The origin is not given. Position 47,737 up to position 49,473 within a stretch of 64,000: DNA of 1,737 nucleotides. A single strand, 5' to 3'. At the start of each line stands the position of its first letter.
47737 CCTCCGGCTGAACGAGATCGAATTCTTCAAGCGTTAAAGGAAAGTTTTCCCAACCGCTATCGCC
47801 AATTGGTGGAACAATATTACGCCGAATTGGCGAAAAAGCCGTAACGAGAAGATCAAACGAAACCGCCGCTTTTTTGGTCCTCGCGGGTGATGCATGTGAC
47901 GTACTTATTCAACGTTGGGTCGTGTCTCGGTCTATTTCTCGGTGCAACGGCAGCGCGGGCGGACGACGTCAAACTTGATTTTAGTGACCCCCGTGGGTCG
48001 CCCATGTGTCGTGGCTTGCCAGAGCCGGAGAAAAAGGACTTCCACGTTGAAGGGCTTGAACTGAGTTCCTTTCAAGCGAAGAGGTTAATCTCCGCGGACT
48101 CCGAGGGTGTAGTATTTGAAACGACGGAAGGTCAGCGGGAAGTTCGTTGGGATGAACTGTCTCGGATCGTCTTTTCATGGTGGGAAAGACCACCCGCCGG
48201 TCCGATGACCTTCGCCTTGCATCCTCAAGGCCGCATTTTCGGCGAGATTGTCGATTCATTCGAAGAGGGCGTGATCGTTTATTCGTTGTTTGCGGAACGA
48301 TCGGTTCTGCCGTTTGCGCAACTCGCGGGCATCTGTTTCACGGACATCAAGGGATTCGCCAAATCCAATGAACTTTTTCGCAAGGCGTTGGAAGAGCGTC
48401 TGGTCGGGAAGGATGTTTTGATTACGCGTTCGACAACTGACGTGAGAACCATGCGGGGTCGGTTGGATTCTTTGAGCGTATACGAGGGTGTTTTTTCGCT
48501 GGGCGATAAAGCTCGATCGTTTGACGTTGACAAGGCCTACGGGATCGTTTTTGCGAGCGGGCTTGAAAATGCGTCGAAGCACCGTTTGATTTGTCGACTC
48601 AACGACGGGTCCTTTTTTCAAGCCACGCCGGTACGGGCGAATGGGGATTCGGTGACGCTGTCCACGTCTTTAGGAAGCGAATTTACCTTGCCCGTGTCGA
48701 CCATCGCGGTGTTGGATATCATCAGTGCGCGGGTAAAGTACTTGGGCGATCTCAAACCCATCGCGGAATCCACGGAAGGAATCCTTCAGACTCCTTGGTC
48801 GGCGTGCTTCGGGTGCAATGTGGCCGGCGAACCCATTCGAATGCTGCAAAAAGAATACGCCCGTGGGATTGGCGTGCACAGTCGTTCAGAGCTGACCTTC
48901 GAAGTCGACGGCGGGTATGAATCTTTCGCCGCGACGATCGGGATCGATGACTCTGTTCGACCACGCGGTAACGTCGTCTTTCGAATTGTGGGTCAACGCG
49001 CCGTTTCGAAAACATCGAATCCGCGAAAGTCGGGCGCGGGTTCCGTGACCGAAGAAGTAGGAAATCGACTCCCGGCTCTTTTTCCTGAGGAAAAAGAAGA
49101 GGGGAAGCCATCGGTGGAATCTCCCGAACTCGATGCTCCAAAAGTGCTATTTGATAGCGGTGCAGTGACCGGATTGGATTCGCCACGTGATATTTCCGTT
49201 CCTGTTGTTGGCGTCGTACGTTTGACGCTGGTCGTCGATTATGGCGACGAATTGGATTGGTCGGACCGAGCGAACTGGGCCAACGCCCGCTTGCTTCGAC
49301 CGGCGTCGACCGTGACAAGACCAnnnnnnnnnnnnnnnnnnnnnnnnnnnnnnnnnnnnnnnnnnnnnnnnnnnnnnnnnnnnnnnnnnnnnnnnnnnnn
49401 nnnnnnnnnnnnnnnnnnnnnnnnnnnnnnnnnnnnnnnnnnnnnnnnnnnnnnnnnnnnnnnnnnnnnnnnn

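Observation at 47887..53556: Four-gene ATGA-coupled operon: NPCBM-domain protein + one active HtrA-like protease + two paralogs with the entire catalytic triad replaced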

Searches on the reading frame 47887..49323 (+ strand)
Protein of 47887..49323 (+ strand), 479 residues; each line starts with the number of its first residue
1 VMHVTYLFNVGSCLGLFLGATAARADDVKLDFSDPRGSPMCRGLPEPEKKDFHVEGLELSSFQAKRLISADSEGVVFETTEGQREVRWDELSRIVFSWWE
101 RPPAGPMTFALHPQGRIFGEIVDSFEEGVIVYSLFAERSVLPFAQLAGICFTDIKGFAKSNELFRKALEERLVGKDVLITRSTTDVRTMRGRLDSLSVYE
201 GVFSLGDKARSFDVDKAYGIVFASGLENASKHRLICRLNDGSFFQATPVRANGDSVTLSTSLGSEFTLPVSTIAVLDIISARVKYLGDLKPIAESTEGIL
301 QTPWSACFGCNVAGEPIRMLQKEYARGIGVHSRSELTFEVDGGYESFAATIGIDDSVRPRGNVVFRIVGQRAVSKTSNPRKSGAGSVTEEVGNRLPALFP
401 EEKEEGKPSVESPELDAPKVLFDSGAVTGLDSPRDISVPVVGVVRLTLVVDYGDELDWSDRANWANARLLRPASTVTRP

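Call 8: search_protein_families(library=pfam, proteins=[window:47887-49323:+], max_evalue=0.01)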
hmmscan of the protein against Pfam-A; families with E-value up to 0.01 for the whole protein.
window:47887-49323:+ (479 aa): 1 family
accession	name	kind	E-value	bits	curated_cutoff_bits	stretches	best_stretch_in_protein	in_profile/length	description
PF08305.17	NPCBM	-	5.2e-28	98.2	23.9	2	284-382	3-96/137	NPCBM/NEW2 domain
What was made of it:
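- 47887..49326 (+): G1: secreted protein with four small beta-barrel repeats (aa ~52-278) and a C-terminal NPCBM/CBM51 carbohydrate-binding fold (nt ~48736-49296) that carries a disordered insert (aa 382-415). Pfam NPCBM E 5e-28 (call 8).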

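Call 13: search_protein_families(library=ncbifam, proteins=[window:47887-49323:+], max_evalue=0.01)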
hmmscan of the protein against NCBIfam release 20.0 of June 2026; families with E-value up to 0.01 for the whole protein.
window:47887-49323:+ (479 aa): 0 families

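Call 29: search_solved_structures(query=window:47887-49323:+, max_evalue=1, show_alignments=1)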
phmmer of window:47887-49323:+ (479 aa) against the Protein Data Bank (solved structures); distinct sequences matched with E-value up to 1: 8.
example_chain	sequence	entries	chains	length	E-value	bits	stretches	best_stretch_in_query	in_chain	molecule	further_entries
7js4_A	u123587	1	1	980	1.4e-08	37.6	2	258-368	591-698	F5/8 type C domain protein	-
2vmh_A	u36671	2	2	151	1.5e-06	30.9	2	415-469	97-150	FIBRONECTIN TYPE III DOMAIN PROTEIN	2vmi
2vmg_A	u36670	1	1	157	1.6e-06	30.8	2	415-469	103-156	FIBRONECTIN TYPE III DOMAIN PROTEIN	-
7jrm_A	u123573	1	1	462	0.011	18.2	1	312-360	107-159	F5/8 type C domain protein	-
7jrl_A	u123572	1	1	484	0.012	18.1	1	312-360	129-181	F5/8 type C domain protein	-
2pqi_A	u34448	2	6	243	0.61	12.4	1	72-104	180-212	Ribosome-inactivating protein 3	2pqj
2k6h_A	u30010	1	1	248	0.63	12.3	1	72-104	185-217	Ribosome-inactivating protein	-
2pqg_A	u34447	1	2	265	0.66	12.3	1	72-104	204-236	Ribosome-inactivating protein 3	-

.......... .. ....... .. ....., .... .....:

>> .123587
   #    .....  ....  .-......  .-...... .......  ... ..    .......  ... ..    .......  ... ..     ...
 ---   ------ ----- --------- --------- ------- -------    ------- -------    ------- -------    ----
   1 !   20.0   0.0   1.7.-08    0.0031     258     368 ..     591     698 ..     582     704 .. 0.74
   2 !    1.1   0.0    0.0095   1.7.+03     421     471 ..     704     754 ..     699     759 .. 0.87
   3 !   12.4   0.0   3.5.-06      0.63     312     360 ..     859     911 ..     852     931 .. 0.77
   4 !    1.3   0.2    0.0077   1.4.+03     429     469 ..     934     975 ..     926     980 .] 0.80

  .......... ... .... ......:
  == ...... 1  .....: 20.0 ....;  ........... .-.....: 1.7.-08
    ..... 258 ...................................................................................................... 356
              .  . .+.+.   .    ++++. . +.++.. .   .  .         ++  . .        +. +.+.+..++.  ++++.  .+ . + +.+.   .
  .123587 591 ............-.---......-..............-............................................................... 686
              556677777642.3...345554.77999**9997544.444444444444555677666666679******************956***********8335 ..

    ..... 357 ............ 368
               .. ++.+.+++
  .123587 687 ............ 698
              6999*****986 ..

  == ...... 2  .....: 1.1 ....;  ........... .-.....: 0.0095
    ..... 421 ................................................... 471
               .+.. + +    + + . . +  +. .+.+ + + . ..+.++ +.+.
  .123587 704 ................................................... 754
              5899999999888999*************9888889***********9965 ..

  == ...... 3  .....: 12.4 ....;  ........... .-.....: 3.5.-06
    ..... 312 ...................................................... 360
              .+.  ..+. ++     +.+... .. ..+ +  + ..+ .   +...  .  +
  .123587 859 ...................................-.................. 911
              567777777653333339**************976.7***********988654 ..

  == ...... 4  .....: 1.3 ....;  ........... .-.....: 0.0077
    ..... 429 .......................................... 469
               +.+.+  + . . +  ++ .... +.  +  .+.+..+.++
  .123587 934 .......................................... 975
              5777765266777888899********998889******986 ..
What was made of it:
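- On NPCBM / CBM51 carbohydrate-binding module (for G1): PDB CBM51 sequence hits (call 29).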

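Call 51: find_homologous_proteins(query=window:47887-49323:+)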
Query window:47887-49323:+ (479 aa): 95 proteins with E <= 0.001 among 8000 candidates.
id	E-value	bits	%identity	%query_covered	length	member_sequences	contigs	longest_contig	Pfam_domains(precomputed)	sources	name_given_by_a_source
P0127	0.0e+0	1067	100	99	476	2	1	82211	PF08305.18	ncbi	ncbi:MAG: NPCBM/NEW2 domain-containing protein [Planctomycetota bacterium]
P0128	4.0e-84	302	41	88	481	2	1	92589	PF08305.18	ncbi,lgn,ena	-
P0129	5.4e-83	298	43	85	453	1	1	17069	PF08305.18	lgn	-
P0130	3.6e-82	295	39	85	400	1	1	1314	PF08305.18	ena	-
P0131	2.1e-79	286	38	85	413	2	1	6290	PF08305.18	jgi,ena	-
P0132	2.6e-79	286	37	89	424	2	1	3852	PF08305.18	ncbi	-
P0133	7.4e-79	284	39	84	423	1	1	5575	PF08305.18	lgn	-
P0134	2.5e-78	282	38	85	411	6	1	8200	PF08305.18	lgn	-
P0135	3.2e-78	282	38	85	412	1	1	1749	PF08305.18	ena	-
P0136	7.9e-78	281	38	84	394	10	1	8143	PF08305.18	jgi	-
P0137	5.1e-77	278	38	90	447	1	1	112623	PF08305.18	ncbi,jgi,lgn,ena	-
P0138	8.0e-77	277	37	85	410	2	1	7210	PF08305.18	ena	-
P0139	1.9e-76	276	38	85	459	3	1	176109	PF08305.18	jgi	-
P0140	5.3e-76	275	38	84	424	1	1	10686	PF08305.18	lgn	-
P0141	1.8e-74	270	37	89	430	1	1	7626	PF08305.18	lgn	-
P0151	7.8e-69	251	39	76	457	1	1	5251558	PF08305.18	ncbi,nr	ncbi:MAG: NPCBM/NEW2 domain-containing protein [Phycisphaerales bacterium]|nr:MAG: NPCBM/NEW2 domain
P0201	1.8e-49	187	32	75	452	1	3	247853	PF08305.18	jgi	jgi:hypothetical protein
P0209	1.7e-36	145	31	69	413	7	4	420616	PF08305.18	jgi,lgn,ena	-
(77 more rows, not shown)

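Call 64: predict_structure(alignment_id=A4)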
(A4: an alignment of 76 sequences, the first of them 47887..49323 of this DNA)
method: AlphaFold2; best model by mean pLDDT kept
length: 479 residues; sequences in the alignment: 76
mean_pLDDT: 86.9   pTM: 0.81
mean pLDDT of the five models: 86.9, 86.5, 86.4, 86.0, 85.9
residues with pLDDT >= 90: 354; 70-90: 42; 50-70: 35; < 50: 48
segments of 3 or more residues with pLDDT < 50: 1-3, 7-42, 391-394
pLDDT, mean of each block of 10 residues (from residue 1): 42 43 40 43 58 95 95 95 96 91 96 95 96 95 96 93 97 97 97 98 97 98 86 95 96 95 93 96 97 93 94 97 96 97 97 96 97 77 53 50 66 93 97 98 98 83 98 78
secondary structure, 60 per line:
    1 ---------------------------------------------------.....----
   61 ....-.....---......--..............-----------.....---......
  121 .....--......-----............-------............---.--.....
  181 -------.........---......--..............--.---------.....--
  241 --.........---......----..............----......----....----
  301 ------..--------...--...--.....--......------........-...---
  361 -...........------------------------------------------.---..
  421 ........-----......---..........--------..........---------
elements in order: E52-56 E61-64 E66-70 E74-79 E82-87 E91-95 E107-111 E115-125 E128-133 E139-142 E146-150 H158-169 E176-180 E188-196 E200-205 E208-213 E217-221 E234-238 E243-251 E255-260 E265-269 E273-278 E283-285 E293-296 E317-319 E322-324 E327-331 E334-339 E346-353 E362-372 E419-428 E434-439 E443-452 E461-470
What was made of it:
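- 47887..49326 (+): AF2 model pLDDT 86.9, pTM 0.81 (call 64).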

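Call 68: fold_search(model_id=the predicted structure, library=pdb)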
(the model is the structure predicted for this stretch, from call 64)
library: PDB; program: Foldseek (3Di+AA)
matches with E <= 10: 1275; with E <= 0.001: 17
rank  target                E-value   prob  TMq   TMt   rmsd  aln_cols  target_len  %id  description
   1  7js4                  1.3e-11  1.00  0.28  0.14  24.6       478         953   13  The structure of the M60 catalytic domain with the CBM51-1 and CBM51-2 domains from Clostridium perfringens ZmpB (released 2021-02-03)
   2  7jrl                  5.6e-11  1.00  0.28  0.29  11.7       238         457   18  The structure of CBM51-2 in complex with GlcNAc and INT domains from Clostridium perfringens ZmpB (released 2021-02-03)
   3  7jrm                  3.7e-10  1.00  0.28  0.30  11.4       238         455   19  The structure of CBM51-2 and INT domains from Clostridium perfringens ZmpB (released 2021-02-03)
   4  2vmg                  1.7e-09  1.00  0.27  0.84   2.7       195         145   20  The structure of CBM51 from Clostridium perfringens GH95 in complex with methyl-galactose (released 2008-02-19)
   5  2vmi                  1.8e-09  1.00  0.26  0.82   3.7       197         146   20  The structure of seleno-methionine labelled CBM51 from Clostridium perfringens GH95 (released 2008-02-19)
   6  2vmh                  3.3e-09  1.00  0.27  0.85   3.2       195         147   19  The structure of CBM51 from Clostridium perfringens GH95 (released 2008-02-19)
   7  2ygl_B                4.2e-09  1.00  0.26  0.35  20.8       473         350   10  The X-ray crystal structure of tandem CBM51 modules of Sp3GH98, the family 98 glycoside hydrolase from Streptococcus p (released 2011-06-22)
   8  2ygl_A                1.1e-08  1.00  0.27  0.36  22.2       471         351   11  The X-ray crystal structure of tandem CBM51 modules of Sp3GH98, the family 98 glycoside hydrolase from Streptococcus p (released 2011-06-22)
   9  2ygm_B                1.3e-08  1.00  0.27  0.36  21.8       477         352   12  THE X-RAY CRYSTAL STRUCTURE OF TANDEM CBM51 MODULES OF SP3GH98, THE FAMILY 98 GLYCOSIDE HYDROLASE FROM STREPTOCOCCUS P (released 2011-06-22)
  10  8pvs_A                1.3e-07  1.00  0.23  0.15   3.7       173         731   19  Targeting extended blood antigens by Akkermansia muciniphila enzymes unveils a missing link for generating universal d (released 2024-02-28)
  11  2vnr                  8.7e-07  1.00  0.27  0.69   5.3       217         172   15  Family 51 carbohydrate binding module from a family 98 glycoside hydrolase produced by Clostridium perfringens. (released 2008-02-19)
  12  2vng_A                1.8e-06  1.00  0.27  0.69   4.2       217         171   15  Family 51 carbohydrate binding module from a family 98 glycoside hydrolase produced by Clostridium perfringens in comp (released 2008-02-19)
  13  2vng_B                2.9e-06  1.00  0.26  0.68   4.2       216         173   15  Family 51 carbohydrate binding module from a family 98 glycoside hydrolase produced by Clostridium perfringens in comp (released 2008-02-19)
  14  4xup_D                1.2e-05  1.00  0.20  0.28  16.7       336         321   10  Structure of the N-terminal CBM22-1-CBM22-2 tandem domain from Paenibacillus barcinonensis Xyn10C (released 2015-06-03)
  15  2c26                  4.1e-04  0.99  0.20  0.32  15.2       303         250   10  Structural basis for the promiscuous specificity of the carbohydrate- binding modules from the beta-sandwich super famil (released 2005-10-18)
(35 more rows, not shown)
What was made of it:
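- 47887..49326 (+): Foldseek CBM51 2vmg E 1.7e-9, TMt 0.84 (call 68).
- On NPCBM / CBM51 carbohydrate-binding module (for G1): Foldseek 2vmg TMt 0.84 (call 68).
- Tried and rejected: The fold of G1's N-terminal repeats therefore rests on weak Foldseek Tudor/KOW-like hits (call 68).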

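Call 69: find_encoding_contigs(protein=P0151, flank=10000, max_places=1)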
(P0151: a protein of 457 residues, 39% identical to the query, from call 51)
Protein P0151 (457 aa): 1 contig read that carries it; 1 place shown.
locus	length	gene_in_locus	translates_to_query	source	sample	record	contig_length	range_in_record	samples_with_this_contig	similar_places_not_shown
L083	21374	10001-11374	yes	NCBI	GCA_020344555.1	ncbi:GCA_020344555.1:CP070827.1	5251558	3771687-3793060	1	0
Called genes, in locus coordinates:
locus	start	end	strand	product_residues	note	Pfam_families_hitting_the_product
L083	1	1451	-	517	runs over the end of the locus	-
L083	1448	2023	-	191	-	PF04542:Sigma70_r2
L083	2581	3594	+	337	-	PF02517:Rce1-like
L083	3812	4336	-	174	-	PF04191:PEMT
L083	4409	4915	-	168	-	PF03781:FGE-sulfatase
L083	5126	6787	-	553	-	PF25470:DUF7901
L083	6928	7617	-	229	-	-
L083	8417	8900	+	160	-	-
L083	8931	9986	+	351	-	-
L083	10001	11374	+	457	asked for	PF08305:NPCBM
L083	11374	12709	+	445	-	PF00089:Trypsin, PF13365:Trypsin_2, PF13180:PDZ_2, PF17820:PDZ_6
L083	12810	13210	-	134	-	-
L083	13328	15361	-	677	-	PF11104:PilM_2, PF14450:FtsA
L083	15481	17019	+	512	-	PF00919:UPF0004, PF04055:Radical_SAM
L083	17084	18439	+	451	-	PF01694:Rhomboid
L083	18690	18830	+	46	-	-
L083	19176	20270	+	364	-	-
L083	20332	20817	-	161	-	-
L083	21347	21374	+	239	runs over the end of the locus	PF06439:3keto-disac_hyd, PF21708:Glyco_hydro_59_C (weak)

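Call 70: find_encoding_contigs(protein=P0209, flank=10000, max_places=1)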
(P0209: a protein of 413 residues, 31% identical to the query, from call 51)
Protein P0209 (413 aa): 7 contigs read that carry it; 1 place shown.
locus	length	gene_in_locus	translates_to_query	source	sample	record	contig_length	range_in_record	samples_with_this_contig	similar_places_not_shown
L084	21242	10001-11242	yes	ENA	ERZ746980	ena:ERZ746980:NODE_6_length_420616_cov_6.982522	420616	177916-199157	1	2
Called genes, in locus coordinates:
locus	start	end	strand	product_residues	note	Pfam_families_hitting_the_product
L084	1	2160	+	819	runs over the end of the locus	PF07584:BatA, PF13519:VWA_2 (weak)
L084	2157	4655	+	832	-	-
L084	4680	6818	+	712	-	-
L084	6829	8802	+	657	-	-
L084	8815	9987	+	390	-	-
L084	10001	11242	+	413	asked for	PF08305:NPCBM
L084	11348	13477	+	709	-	PF00089:Trypsin, PF13365:Trypsin_2, PF13180:PDZ_2 (weak), PF14685:PDZ_Tricorn (faint), PF13365:Trypsin_2, PF00595:PDZ (weak), PF13180:PDZ_2, PF17820:PDZ_6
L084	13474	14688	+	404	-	PF13365:Trypsin_2, PF00595:PDZ (weak), PF13180:PDZ_2, PF17820:PDZ_6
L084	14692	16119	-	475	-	PF00171:Aldedh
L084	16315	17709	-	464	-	PF00309:Sigma54_AID (weak), PF04963:Sigma54_CBD, PF04552:Sigma54_DBD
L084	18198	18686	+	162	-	-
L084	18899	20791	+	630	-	PF13620:CarboxypepD_reg, PF13715:CarbopepD_reg_2 (weak)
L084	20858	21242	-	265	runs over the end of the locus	PF01557:FAA_hydrolase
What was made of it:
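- On Bat / MoxR-VWA envelope operon (for U1-U4): PF07584 BatA is found only in the extra upstream gene of L084 (call 70).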

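Call 71: find_encoding_contigs(protein=P0201, flank=10000, max_places=1)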
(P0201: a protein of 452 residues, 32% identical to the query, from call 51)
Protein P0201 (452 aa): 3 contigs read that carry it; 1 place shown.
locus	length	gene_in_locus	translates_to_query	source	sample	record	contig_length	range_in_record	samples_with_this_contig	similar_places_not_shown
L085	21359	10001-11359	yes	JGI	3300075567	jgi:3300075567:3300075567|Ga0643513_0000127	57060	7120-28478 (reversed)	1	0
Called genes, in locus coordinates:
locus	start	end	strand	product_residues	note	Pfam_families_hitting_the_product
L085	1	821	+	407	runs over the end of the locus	PF02274:ADI, PF19420:DDAH_eukar (faint)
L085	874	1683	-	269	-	PF09084:NMT1, PF12974:Phosphonate-bd, PF13379:NMT1_2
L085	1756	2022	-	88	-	-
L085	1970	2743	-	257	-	PF00005:ABC_tran, PF13191:AAA_16 (weak), PF13401:AAA_22 (faint), PF13304:AAA_21 (weak)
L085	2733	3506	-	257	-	PF00528:BPD_transp_1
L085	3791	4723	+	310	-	PF07452:CHRD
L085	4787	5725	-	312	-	-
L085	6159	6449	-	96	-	-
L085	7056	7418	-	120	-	PF01329:Pterin_4a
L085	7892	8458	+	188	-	-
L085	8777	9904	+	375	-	-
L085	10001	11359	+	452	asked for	PF08305:NPCBM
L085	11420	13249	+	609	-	PF00089:Trypsin, PF13365:Trypsin_2, PF13180:PDZ_2, PF17820:PDZ_6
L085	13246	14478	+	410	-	PF13365:Trypsin_2 (weak), PF00595:PDZ (weak), PF13180:PDZ_2 (weak), PF17820:PDZ_6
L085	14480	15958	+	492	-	PF13365:Trypsin_2, PF00595:PDZ (weak), PF13180:PDZ_2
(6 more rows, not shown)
